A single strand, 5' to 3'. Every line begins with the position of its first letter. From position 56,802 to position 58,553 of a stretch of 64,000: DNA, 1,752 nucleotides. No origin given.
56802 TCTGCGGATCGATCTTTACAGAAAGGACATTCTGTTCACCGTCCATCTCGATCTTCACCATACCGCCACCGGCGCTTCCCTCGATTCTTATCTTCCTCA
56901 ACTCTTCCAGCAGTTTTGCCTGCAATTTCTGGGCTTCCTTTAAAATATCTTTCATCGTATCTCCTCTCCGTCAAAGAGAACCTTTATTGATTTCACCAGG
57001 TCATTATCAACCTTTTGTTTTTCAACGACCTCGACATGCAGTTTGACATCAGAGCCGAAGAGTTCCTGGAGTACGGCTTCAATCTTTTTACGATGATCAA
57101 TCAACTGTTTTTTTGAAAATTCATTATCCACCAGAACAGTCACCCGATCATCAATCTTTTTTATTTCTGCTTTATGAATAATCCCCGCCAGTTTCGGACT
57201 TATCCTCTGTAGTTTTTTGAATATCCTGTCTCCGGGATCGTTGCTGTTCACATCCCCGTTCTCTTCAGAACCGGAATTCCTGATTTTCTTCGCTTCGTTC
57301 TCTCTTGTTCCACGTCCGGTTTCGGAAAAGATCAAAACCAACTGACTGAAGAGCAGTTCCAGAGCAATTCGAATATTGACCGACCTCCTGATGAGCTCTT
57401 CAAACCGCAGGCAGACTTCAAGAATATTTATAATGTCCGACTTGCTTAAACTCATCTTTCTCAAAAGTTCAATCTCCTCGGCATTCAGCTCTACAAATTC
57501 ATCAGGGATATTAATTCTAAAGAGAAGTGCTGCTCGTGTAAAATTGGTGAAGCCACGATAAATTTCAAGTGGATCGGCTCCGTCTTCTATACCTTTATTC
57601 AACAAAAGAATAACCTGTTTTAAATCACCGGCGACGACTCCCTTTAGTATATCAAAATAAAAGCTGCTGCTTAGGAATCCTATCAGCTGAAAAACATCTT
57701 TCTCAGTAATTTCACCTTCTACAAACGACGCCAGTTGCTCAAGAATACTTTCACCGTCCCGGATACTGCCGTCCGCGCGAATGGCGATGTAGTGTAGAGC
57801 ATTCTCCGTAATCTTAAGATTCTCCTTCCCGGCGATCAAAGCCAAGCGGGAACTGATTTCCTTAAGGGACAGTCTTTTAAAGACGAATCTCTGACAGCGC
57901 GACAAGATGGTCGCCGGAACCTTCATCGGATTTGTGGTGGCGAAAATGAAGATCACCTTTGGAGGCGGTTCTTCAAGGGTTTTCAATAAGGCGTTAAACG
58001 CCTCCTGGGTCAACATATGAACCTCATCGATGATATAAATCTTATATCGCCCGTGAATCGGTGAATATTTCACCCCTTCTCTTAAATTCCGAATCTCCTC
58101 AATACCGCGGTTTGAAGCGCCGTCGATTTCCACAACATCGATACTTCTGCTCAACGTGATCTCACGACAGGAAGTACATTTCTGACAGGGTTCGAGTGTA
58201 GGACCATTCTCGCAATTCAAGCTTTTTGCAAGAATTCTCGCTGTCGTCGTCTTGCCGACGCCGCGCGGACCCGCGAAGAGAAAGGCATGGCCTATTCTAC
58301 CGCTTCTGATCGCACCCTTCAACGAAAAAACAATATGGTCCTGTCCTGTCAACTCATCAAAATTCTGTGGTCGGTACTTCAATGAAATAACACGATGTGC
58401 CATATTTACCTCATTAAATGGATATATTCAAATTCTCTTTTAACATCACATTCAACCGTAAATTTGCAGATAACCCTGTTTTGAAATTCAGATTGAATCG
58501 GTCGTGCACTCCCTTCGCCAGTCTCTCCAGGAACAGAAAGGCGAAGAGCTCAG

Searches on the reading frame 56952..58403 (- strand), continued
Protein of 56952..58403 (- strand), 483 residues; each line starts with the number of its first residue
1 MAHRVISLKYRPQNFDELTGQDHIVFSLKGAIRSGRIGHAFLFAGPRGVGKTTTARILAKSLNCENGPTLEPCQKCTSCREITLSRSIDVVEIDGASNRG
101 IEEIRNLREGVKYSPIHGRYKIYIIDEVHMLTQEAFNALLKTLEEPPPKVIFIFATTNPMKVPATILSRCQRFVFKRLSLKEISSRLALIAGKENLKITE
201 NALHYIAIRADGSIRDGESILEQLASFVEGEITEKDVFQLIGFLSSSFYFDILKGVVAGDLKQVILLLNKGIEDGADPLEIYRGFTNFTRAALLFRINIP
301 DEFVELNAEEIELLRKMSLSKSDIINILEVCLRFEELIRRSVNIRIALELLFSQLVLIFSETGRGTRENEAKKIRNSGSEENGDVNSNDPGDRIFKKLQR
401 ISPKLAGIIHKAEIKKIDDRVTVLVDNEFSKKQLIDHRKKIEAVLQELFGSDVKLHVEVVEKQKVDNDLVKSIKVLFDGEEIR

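Call 61: find_encoding_contigs(protein=P0099, flank=1500, max_places=1)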
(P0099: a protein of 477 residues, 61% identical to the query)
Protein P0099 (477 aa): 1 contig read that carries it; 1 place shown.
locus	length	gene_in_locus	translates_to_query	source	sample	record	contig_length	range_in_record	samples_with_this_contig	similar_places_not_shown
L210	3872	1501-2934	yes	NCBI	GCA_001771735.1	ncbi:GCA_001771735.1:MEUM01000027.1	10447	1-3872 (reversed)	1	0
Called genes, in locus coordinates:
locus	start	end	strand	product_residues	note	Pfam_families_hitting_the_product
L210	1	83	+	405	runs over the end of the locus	PF00515:TPR_1 (faint), PF07719:TPR_2 (faint), PF12569:NatA_aux_su (faint), PF13174:TPR_6 (faint), PF23914:TPR_CcmH_CycH (weak), PF12895:ANAPC3, PF13432:TPR_16 (weak), PF21033:RMD1-3 (weak), +11 more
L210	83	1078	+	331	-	PF09084:NMT1 (weak)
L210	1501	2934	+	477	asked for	PF05496:RuvB_N (faint), PF13177:DNA_pol3_delta2, PF00004:AAA, PF07728:AAA_5 (weak), PF13401:AAA_22 (weak), PF22608:DNAX_ATPase_lid, PF12169:DNA_pol3_gamma3 (weak)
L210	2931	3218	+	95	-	PF02575:YbaB_DNA_bd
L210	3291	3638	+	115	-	PF04480:DUF559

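Call 62: find_encoding_contigs(protein=P0142, flank=1500, max_places=1)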
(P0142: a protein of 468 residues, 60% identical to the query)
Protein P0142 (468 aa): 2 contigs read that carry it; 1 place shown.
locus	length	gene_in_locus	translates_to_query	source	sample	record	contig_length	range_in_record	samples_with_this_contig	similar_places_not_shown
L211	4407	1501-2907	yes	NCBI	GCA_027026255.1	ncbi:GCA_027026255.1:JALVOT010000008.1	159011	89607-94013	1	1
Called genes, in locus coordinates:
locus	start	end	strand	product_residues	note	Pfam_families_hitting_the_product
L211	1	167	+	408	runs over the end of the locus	PF13174:TPR_6 (faint), PF14559:TPR_19 (weak), PF13414:TPR_11 (weak), PF25062:ARM_TT21_N (weak), PF12895:ANAPC3, PF14559:TPR_19 (weak), PF13432:TPR_16, PF13424:TPR_12 (weak), +13 more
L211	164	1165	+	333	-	PF09084:NMT1 (weak)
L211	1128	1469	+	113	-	-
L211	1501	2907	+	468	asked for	PF05496:RuvB_N (weak), PF13173:AAA_14 (faint), PF13177:DNA_pol3_delta2, PF00004:AAA, PF07728:AAA_5 (weak), PF13401:AAA_22 (weak), PF22608:DNAX_ATPase_lid, PF12169:DNA_pol3_gamma3, +1 more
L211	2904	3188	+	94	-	PF02575:YbaB_DNA_bd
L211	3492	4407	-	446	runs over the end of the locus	PF02878:PGM_PMM_I, PF02879:PGM_PMM_II, PF02880:PGM_PMM_III, PF00408:PGM_PMM_IV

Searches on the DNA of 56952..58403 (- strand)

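Call 14: search_rna_families(sources=[L002, L003, L004, L005, L008, L010, L013, L015, L018, L019, L023, L027, L029, L034, L035, L039, L042, L053, L065, L078], threshold=gathering)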
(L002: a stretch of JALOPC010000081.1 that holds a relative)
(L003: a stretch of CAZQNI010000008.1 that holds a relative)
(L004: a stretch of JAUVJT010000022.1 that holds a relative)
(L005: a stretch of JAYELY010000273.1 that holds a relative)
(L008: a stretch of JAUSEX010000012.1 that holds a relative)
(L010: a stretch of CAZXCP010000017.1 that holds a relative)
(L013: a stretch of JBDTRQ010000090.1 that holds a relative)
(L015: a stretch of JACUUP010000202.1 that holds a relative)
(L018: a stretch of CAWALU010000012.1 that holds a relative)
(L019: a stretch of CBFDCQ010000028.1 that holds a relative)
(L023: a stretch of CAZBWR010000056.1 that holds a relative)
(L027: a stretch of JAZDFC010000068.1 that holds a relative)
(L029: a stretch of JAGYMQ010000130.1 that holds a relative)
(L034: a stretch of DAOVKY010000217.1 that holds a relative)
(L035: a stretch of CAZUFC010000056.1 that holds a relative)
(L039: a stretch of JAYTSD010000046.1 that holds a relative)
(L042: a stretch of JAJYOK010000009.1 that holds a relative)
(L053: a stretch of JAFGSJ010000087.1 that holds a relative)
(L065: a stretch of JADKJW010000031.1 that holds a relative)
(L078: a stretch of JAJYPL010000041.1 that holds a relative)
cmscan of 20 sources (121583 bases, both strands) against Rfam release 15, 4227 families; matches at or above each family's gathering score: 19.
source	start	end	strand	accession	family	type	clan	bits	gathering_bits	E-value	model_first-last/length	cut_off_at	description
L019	2695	2962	+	RF01854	Bacteria_large_SRP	Gene;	CL00003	196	60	1.3e-32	1-256/256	no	Bacterial large signal recognition particle RNA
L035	2586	2852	+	RF01854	Bacteria_large_SRP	Gene;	CL00003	186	60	1.1e-30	1-256/256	no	Bacterial large signal recognition particle RNA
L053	1894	2157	+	RF01854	Bacteria_large_SRP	Gene;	CL00003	156.5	60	6.2e-25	1-256/256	no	Bacterial large signal recognition particle RNA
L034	1183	1470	+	RF01854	Bacteria_large_SRP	Gene;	CL00003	130.1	60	8.4e-20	1-256/256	no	Bacterial large signal recognition particle RNA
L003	2720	2985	+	RF01854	Bacteria_large_SRP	Gene;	CL00003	128.1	60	2.1e-19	1-256/256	no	Bacterial large signal recognition particle RNA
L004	2696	2959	+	RF01854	Bacteria_large_SRP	Gene;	CL00003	121.7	60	3.6e-18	1-256/256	no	Bacterial large signal recognition particle RNA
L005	2694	2957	+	RF01854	Bacteria_large_SRP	Gene;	CL00003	114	60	1.1e-16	1-256/256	no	Bacterial large signal recognition particle RNA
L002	2869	2966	+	RF00169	Bacteria_small_SRP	Gene;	CL00003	83.7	40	4.4e-17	1-97/97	no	Bacterial small signal recognition particle RNA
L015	964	1036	+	RF00005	tRNA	Gene; tRNA;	CL00001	74.7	29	3e-14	1-71/71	no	tRNA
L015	236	308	+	RF00005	tRNA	Gene; tRNA;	CL00001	72.6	29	1.1e-13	1-71/71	no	tRNA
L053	1521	1594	+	RF00005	tRNA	Gene; tRNA;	CL00001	67.1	29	3.7e-12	1-71/71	no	tRNA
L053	1419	1508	+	RF00005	tRNA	Gene; tRNA;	CL00001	60.8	29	2e-10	1-71/71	no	tRNA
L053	1209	1291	+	RF00005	tRNA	Gene; tRNA;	CL00001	59.7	29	4.2e-10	1-71/71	no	tRNA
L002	1176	1267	+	RF00005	tRNA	Gene; tRNA;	CL00001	56.4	29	3.3e-09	1-71/71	no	tRNA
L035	2343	2433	+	RF00005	tRNA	Gene; tRNA;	CL00001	56.2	29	3.7e-09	1-71/71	no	tRNA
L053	1730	1820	+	RF00005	tRNA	Gene; tRNA;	CL00001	54.9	29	8.4e-09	1-71/71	no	tRNA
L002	1469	1560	+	RF00005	tRNA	Gene; tRNA;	CL00001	53.6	29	2e-08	1-71/71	no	tRNA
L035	2484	2573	+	RF00005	tRNA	Gene; tRNA;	CL00001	52.4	29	4.1e-08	1-71/71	no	tRNA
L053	1612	1702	+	RF00005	tRNA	Gene; tRNA;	CL00001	47.9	29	7.4e-07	1-71/71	no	tRNA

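Call 21: search_rna_families(sources=[L006, L007, L009, L011, L012, L014, L016, L017, L020, L021, L022, L024, L025, L026, L028, L030, L031, L032, L033, L036], threshold=gathering)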
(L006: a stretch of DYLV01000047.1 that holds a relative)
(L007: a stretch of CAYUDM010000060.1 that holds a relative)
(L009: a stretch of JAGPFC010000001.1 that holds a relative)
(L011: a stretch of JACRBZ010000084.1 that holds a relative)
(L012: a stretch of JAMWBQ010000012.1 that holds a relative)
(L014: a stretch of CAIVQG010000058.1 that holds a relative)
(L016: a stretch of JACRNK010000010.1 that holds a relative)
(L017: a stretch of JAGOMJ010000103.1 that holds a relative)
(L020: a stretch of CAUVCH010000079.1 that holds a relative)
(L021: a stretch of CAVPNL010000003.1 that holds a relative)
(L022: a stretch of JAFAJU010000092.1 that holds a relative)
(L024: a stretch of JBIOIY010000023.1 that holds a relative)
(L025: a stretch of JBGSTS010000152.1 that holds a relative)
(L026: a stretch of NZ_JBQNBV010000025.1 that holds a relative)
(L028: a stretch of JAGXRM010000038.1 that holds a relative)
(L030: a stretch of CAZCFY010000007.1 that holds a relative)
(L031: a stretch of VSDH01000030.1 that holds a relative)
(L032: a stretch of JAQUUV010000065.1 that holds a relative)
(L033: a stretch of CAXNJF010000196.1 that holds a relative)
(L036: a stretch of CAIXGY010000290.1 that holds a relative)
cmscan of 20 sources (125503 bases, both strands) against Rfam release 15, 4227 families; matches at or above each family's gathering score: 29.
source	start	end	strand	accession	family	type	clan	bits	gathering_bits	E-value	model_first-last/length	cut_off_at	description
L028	2458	2722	+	RF01854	Bacteria_large_SRP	Gene;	CL00003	211.8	60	1.1e-35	1-256/256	no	Bacterial large signal recognition particle RNA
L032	1130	1396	+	RF01854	Bacteria_large_SRP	Gene;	CL00003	198.2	60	4.9e-33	1-256/256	no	Bacterial large signal recognition particle RNA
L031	2713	2977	+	RF01854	Bacteria_large_SRP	Gene;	CL00003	189.5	60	2.4e-31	1-256/256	no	Bacterial large signal recognition particle RNA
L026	2724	2894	+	RF01854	Bacteria_large_SRP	Gene;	CL00003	97.3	60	2.1e-13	1-256/256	no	Bacterial large signal recognition particle RNA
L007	2835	2932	+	RF00169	Bacteria_small_SRP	Gene;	CL00003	80.6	40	3.4e-16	1-97/97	no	Bacterial small signal recognition particle RNA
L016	259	357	+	RF00169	Bacteria_small_SRP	Gene;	CL00003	75.6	40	9e-15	1-97/97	no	Bacterial small signal recognition particle RNA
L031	1058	1131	+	RF00005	tRNA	Gene; tRNA;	CL00001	75.3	29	2.2e-14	1-71/71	no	tRNA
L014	2881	2978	+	RF00169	Bacteria_small_SRP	Gene;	CL00003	75.2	40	1.2e-14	1-97/97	no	Bacterial small signal recognition particle RNA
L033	130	228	+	RF00169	Bacteria_small_SRP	Gene;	CL00003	74.8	40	1.4e-14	1-97/97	no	Bacterial small signal recognition particle RNA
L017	44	141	+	RF00169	Bacteria_small_SRP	Gene;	CL00003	74.2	40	2.2e-14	1-97/97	no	Bacterial small signal recognition particle RNA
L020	1609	1708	+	RF00169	Bacteria_small_SRP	Gene;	CL00003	72.1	40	8.2e-14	1-97/97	no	Bacterial small signal recognition particle RNA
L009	2732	2829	+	RF00169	Bacteria_small_SRP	Gene;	CL00003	71.2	40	1.5e-13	1-97/97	no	Bacterial small signal recognition particle RNA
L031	1724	1797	+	RF00005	tRNA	Gene; tRNA;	CL00001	69.7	29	7.5e-13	1-71/71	no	tRNA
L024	2843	2940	+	RF00169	Bacteria_small_SRP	Gene;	CL00003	68.5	40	8.4e-13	1-97/97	no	Bacterial small signal recognition particle RNA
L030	2842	2939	+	RF00169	Bacteria_small_SRP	Gene;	CL00003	62.3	40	4.6e-11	1-97/97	no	Bacterial small signal recognition particle RNA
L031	1886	1959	+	RF00005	tRNA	Gene; tRNA;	CL00001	61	29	1.9e-10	1-71/71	no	tRNA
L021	2498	2586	+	RF00005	tRNA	Gene; tRNA;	CL00001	57.6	29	1.6e-09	1-71/71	no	tRNA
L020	1488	1575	+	RF00005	tRNA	Gene; tRNA;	CL00001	56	29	4.3e-09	1-71/71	no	tRNA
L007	454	544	-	RF00005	tRNA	Gene; tRNA;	CL00001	55.7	29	5.3e-09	1-71/71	no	tRNA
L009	1572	1662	+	RF00005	tRNA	Gene; tRNA;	CL00001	55.6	29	5.5e-09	1-71/71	no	tRNA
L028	2346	2433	+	RF00005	tRNA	Gene; tRNA;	CL00001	55.6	29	5.7e-09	1-71/71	no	tRNA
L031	2442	2530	+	RF00005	tRNA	Gene; tRNA;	CL00001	55.6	29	5.5e-09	1-71/71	no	tRNA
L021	2696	2786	+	RF00005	tRNA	Gene; tRNA;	CL00001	54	29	1.6e-08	1-71/71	no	tRNA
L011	2690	2780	+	RF00005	tRNA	Gene; tRNA;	CL00001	53.6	29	2.1e-08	1-71/71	no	tRNA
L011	2823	2912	+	RF00005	tRNA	Gene; tRNA;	CL00001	53.1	29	2.7e-08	1-71/71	no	tRNA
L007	585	675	-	RF00005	tRNA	Gene; tRNA;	CL00001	50.6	29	1.3e-07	1-71/71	no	tRNA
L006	2871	2955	+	RF00005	tRNA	Gene; tRNA;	CL00001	50.3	29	1.6e-07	1-71/71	no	tRNA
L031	2544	2633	+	RF00005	tRNA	Gene; tRNA;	CL00001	50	29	2e-07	1-71/71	no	tRNA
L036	2841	2939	+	RF00169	Bacteria_small_SRP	Gene;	CL00003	47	40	9.2e-07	1-97/97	no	Bacterial small signal recognition particle RNA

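Call 22: search_rna_families(sources=[L037, L038, L040, L041, L043, L044, L045, L046, L047, L048, L049, L050, L051, L052, L054, L055, L056, L057, L058, L059], threshold=gathering)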
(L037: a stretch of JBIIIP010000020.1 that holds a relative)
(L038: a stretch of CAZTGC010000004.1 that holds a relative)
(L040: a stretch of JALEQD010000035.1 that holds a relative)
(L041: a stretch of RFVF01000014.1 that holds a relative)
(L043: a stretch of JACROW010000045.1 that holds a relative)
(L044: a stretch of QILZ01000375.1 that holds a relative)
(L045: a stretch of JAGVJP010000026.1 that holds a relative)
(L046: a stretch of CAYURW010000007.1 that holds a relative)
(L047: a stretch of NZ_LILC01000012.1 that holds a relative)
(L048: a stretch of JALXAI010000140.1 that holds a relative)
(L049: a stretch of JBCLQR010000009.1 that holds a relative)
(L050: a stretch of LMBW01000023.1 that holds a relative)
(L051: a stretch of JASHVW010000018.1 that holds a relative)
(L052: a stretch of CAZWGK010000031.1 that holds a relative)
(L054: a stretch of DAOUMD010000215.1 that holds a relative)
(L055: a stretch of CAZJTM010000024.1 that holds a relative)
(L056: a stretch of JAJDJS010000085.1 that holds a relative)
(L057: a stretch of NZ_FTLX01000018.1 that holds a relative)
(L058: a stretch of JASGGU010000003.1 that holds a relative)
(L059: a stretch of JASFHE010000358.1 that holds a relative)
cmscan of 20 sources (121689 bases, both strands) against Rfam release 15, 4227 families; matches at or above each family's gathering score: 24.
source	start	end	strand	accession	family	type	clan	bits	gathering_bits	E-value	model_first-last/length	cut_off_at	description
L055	1635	2385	-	RF03079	MISL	Gene; sRNA;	-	581.3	274.6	1.2e-175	1-751/751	no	MISL RNA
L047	2561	2825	+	RF01854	Bacteria_large_SRP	Gene;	CL00003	250.4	60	3.4e-43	1-256/256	no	Bacterial large signal recognition particle RNA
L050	2601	2865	+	RF01854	Bacteria_large_SRP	Gene;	CL00003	235.2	60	3.2e-40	1-256/256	no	Bacterial large signal recognition particle RNA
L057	2620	2884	+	RF01854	Bacteria_large_SRP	Gene;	CL00003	234.5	60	4.2e-40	1-256/256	no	Bacterial large signal recognition particle RNA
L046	2585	2850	+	RF01854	Bacteria_large_SRP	Gene;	CL00003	209.9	60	2.6e-35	1-256/256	no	Bacterial large signal recognition particle RNA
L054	1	185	+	RF02541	LSU_rRNA_bacteria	Gene; rRNA;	CL00112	146.3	50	1.5e-43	2741-2925/2925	5'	Bacterial large subunit ribosomal RNA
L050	6681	6854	+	RF00177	SSU_rRNA_bacteria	Gene; rRNA;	CL00111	116.7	50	1.8e-32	100-266/1533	3'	Bacterial small subunit ribosomal RNA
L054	341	457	+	RF00001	5S_rRNA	Gene; rRNA;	CL00113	107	38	3.2e-22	1-120/120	no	5S ribosomal RNA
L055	2811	2907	+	RF00169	Bacteria_small_SRP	Gene;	CL00003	71.7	40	1.1e-13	1-97/97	no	Bacterial small signal recognition particle RNA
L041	2815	2910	+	RF00169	Bacteria_small_SRP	Gene;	CL00003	69.9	40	3.5e-13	1-97/97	no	Bacterial small signal recognition particle RNA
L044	2203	2301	+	RF00169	Bacteria_small_SRP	Gene;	CL00003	69.9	40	3.4e-13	1-97/97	no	Bacterial small signal recognition particle RNA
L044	1891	1964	+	RF00005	tRNA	Gene; tRNA;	CL00001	69.7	29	7.3e-13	1-71/71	no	tRNA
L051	1221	1317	+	RF00169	Bacteria_small_SRP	Gene;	CL00003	67.8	40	1.3e-12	1-97/97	no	Bacterial small signal recognition particle RNA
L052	2881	2979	+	RF00169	Bacteria_small_SRP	Gene;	CL00003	66.6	40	2.8e-12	1-97/97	no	Bacterial small signal recognition particle RNA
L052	5776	5848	+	RF00005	tRNA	Gene; tRNA;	CL00001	66.2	29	6.4e-12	1-71/71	no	tRNA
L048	1026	1118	+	RF00005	tRNA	Gene; tRNA;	CL00001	56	29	4.4e-09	1-71/71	no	tRNA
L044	2094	2181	+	RF00005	tRNA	Gene; tRNA;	CL00001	55.5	29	5.7e-09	1-71/71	no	tRNA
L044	1662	1746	+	RF00005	tRNA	Gene; tRNA;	CL00001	55.1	29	7.4e-09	1-71/71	no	tRNA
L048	1178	1268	+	RF00005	tRNA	Gene; tRNA;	CL00001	54.8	29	9.3e-09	1-71/71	no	tRNA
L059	2882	2972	+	RF00005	tRNA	Gene; tRNA;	CL00001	53.6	29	1.9e-08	1-71/71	no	tRNA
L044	1973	2061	+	RF00005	tRNA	Gene; tRNA;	CL00001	53.4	29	2.2e-08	1-71/71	no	tRNA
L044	1796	1883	+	RF00005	tRNA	Gene; tRNA;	CL00001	53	29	2.9e-08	1-71/71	no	tRNA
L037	2860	2958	+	RF00169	Bacteria_small_SRP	Gene;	CL00003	48.2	40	4.2e-07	1-97/97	no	Bacterial small signal recognition particle RNA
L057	1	85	+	RF00005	tRNA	Gene; tRNA;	CL00001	39.3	29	0.00017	6-71/71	5'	tRNA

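Call 63: search_rna_families(sources=[L202, L203, L204, L205, L206, L207, L208, L209, L210, L211], threshold=gathering)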
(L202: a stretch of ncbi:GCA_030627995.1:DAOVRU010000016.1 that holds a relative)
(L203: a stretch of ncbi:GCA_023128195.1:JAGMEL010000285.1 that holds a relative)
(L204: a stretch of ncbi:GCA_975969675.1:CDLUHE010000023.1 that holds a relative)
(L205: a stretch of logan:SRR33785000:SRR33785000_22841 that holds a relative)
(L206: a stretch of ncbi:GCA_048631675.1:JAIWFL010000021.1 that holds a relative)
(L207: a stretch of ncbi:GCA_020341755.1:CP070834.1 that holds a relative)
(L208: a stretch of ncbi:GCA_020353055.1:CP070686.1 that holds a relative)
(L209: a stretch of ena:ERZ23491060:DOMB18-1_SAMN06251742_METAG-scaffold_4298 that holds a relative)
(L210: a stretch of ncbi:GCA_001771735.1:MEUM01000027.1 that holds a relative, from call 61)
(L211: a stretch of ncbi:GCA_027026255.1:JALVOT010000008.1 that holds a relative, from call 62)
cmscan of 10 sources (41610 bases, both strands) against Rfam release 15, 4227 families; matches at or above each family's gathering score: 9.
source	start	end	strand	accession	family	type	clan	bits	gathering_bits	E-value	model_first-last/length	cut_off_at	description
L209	1162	1447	+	RF01854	Bacteria_large_SRP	Gene;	CL00003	119.8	60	2.8e-18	1-256/256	no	Bacterial large signal recognition particle RNA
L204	924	1206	+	RF01854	Bacteria_large_SRP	Gene;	CL00003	115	60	2.5e-17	1-256/256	no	Bacterial large signal recognition particle RNA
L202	985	1268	+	RF01854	Bacteria_large_SRP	Gene;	CL00003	113.2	60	5.6e-17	1-256/256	no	Bacterial large signal recognition particle RNA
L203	142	425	+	RF01854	Bacteria_large_SRP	Gene;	CL00003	113.2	60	5.6e-17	1-256/256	no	Bacterial large signal recognition particle RNA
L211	1172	1457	+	RF01854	Bacteria_large_SRP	Gene;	CL00003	113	60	5.9e-17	1-256/256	no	Bacterial large signal recognition particle RNA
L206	1065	1347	+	RF01854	Bacteria_large_SRP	Gene;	CL00003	112.4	60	7.9e-17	1-256/256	no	Bacterial large signal recognition particle RNA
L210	1084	1364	+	RF01854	Bacteria_large_SRP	Gene;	CL00003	108.7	60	4.1e-16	1-256/256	no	Bacterial large signal recognition particle RNA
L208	987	1271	+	RF01854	Bacteria_large_SRP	Gene;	CL00003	105.5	60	1.7e-15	1-256/256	no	Bacterial large signal recognition particle RNA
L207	1079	1354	+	RF01854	Bacteria_large_SRP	Gene;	CL00003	101.2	60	1.2e-14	1-256/256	no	Bacterial large signal recognition particle RNA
